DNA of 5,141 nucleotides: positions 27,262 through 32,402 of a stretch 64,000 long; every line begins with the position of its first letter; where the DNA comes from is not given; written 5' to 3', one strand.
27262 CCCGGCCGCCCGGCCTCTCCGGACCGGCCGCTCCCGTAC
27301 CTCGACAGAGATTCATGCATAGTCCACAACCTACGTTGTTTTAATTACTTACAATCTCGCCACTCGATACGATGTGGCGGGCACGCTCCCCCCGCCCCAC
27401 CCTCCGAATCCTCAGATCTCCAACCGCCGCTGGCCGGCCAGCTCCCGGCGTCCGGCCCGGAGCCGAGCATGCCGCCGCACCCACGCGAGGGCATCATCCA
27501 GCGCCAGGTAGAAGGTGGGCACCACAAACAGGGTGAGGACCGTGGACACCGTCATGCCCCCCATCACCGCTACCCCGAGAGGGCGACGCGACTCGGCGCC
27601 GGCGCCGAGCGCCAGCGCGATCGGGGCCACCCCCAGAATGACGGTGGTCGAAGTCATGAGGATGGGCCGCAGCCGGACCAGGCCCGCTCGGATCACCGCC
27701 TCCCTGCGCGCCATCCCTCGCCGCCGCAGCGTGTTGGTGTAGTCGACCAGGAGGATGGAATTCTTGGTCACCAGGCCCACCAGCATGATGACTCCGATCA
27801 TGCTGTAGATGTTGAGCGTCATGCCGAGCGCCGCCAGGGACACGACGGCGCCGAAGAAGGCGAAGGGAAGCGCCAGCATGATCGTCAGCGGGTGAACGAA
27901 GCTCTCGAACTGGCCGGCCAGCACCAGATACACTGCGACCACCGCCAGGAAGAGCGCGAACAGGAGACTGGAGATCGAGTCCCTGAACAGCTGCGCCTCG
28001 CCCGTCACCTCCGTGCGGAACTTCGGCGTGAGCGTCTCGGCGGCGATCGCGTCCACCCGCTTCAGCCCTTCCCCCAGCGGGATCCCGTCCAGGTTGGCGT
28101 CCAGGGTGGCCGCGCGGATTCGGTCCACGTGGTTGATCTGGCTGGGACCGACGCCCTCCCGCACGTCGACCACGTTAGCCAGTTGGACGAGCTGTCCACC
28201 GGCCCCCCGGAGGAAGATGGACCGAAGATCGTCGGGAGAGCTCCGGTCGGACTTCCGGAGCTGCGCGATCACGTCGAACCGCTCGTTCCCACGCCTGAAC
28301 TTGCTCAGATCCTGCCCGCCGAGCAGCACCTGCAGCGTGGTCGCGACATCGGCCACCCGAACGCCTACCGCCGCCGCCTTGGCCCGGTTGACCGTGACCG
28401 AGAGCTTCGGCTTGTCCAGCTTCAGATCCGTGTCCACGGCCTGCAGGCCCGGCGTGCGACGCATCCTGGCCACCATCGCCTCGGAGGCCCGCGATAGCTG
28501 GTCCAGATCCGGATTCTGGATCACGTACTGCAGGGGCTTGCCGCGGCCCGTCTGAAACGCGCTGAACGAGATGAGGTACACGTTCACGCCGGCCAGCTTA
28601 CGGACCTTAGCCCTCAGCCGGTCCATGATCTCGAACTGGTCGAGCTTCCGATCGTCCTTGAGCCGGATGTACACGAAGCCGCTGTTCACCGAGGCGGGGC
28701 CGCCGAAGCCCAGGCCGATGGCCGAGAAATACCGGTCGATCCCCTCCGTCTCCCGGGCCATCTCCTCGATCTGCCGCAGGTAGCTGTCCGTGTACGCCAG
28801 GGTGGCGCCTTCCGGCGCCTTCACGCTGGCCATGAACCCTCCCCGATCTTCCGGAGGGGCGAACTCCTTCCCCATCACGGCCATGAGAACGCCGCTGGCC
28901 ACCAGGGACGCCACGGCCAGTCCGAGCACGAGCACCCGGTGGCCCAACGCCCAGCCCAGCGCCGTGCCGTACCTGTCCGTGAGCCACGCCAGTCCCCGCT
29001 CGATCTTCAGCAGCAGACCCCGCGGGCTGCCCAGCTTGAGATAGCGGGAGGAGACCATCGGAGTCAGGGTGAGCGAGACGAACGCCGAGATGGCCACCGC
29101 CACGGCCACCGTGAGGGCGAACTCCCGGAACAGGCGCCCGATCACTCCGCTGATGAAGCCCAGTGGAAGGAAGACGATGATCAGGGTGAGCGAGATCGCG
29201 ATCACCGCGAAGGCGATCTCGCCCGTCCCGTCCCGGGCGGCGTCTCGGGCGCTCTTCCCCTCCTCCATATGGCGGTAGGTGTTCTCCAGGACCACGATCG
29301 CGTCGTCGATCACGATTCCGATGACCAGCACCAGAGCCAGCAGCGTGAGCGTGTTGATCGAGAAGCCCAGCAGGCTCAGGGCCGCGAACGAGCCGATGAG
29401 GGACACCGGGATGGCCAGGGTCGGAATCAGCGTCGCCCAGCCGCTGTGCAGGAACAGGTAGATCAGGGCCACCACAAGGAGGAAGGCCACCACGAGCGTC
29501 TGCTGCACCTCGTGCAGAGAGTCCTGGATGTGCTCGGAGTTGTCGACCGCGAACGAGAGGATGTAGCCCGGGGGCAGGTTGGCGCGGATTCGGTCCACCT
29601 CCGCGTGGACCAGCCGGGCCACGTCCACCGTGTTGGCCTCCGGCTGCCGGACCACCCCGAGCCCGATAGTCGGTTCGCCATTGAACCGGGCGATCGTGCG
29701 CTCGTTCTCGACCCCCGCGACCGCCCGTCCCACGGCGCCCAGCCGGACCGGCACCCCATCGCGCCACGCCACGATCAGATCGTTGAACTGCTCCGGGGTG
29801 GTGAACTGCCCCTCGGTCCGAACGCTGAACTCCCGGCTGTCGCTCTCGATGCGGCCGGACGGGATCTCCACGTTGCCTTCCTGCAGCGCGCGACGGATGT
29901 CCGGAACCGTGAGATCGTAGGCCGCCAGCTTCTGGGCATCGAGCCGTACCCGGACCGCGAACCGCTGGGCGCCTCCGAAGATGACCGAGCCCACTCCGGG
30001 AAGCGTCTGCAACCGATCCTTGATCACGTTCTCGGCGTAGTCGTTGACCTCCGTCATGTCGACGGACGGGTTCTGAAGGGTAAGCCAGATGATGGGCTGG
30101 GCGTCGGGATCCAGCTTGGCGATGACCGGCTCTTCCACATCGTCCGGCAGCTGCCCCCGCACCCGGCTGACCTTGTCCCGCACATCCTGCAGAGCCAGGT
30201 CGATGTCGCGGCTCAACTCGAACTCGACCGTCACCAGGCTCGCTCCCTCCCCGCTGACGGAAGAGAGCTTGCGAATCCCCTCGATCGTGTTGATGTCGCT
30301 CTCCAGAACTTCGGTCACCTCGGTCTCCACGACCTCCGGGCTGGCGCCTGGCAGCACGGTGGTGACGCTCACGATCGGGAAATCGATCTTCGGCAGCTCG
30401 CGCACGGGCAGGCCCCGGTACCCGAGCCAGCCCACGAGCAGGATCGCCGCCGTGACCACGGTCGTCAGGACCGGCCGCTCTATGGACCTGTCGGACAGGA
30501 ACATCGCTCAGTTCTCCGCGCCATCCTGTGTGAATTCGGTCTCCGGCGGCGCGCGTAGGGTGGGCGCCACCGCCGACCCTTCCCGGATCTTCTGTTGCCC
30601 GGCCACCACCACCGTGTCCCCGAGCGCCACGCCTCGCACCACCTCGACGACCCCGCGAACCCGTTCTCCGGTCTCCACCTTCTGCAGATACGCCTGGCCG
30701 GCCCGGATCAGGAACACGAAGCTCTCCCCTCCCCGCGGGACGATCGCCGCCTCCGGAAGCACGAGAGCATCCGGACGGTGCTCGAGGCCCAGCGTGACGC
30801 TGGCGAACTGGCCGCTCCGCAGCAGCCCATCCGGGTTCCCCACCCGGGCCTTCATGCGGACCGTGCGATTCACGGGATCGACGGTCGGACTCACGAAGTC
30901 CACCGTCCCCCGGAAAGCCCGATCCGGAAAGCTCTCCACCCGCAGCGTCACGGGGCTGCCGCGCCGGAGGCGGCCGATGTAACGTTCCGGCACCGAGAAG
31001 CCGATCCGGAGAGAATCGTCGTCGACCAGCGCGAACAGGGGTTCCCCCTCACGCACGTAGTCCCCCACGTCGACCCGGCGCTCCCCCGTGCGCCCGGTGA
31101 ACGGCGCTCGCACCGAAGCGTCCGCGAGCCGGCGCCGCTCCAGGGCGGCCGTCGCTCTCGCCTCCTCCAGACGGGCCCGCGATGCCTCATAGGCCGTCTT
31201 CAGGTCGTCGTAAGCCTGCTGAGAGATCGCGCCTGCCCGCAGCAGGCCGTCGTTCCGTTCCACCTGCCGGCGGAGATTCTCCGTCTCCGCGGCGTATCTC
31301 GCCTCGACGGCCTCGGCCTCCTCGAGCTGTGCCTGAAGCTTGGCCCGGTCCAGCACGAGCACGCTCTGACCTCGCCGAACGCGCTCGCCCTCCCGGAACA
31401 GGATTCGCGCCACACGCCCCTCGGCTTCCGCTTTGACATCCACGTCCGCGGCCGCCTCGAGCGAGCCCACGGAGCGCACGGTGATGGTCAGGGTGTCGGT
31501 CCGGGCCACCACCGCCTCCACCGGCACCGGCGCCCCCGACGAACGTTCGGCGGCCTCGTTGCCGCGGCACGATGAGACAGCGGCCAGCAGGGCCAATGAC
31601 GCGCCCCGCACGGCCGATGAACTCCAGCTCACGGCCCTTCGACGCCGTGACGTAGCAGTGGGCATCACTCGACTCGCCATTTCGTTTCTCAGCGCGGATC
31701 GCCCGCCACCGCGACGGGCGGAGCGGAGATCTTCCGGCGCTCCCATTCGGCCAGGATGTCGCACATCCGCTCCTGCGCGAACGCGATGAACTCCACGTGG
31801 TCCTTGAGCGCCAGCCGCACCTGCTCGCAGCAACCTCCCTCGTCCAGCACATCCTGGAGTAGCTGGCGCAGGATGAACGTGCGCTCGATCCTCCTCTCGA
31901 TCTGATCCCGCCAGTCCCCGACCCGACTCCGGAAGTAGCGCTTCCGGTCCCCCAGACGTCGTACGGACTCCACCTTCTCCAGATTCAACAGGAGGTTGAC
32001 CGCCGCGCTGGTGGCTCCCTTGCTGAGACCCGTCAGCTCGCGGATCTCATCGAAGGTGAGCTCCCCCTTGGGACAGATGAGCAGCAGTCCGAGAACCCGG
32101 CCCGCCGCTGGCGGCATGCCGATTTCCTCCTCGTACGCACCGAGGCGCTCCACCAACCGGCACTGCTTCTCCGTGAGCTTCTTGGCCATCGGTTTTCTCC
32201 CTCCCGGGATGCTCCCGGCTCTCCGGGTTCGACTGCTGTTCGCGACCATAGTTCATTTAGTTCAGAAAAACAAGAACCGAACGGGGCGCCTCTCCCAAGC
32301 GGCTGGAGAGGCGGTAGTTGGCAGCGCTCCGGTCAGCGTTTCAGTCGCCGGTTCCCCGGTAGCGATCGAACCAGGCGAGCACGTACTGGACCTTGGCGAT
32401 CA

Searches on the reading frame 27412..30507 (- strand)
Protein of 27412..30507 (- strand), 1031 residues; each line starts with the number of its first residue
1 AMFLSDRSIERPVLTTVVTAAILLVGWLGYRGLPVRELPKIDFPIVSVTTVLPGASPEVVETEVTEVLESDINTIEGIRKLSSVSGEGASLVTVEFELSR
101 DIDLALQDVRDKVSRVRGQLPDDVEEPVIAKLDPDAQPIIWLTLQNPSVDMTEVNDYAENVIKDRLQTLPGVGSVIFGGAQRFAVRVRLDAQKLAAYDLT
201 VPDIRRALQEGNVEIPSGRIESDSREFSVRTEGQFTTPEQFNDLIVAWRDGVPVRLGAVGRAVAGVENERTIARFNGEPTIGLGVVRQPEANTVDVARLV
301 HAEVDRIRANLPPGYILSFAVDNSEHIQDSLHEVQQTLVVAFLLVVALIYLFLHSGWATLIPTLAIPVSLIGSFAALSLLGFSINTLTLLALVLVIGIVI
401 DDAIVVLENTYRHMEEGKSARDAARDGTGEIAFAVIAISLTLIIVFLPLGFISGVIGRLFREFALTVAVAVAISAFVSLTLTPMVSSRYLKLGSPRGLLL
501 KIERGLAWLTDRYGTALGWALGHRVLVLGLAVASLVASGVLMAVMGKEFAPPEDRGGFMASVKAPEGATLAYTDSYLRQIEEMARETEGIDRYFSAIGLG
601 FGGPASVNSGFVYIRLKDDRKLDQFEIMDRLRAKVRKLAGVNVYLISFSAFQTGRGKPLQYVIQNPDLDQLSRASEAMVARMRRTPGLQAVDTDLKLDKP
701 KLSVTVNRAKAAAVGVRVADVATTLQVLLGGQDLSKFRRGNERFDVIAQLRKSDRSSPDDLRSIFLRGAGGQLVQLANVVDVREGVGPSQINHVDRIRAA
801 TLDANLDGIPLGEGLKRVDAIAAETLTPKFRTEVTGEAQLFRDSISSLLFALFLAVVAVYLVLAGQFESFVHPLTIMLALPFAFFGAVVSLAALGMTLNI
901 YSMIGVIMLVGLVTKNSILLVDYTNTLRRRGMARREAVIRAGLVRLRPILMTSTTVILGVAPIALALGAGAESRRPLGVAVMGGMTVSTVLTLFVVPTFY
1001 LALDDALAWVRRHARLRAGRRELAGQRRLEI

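Call 39: search_protein_families(library=pfam, proteins=[window:27412-30507:-], max_evalue=0.0001)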
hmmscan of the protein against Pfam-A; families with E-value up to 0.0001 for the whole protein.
window:27412-30507:- (1031 aa): 3 families
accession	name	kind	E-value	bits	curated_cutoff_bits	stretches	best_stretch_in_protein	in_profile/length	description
PF00873.25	ACR_tran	-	0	1014.6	28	1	6-1003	3-1020/1021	AcrB/AcrD/AcrF family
PF03176.21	MMPL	-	8.3e-09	35.3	20.5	2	814-1012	106-312/333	MMPL family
PF02355.23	SecD_SecF_C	-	2.3e-07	30.9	20.5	0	845-1003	30-186/189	Protein export membrane protein SecD/SecF, C-terminal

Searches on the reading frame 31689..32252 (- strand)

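Call 61: search_protein_families(library=pfam, proteins=[window:31689-32252:-], max_evalue=0.001)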
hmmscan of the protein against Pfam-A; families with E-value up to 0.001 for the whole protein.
window:31689-32252:- (187 aa): 1 family
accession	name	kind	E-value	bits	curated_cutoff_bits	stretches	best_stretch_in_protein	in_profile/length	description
PF12802.13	MarR_2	-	1.2e-07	32.2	27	1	45-104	2-60/61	MarR family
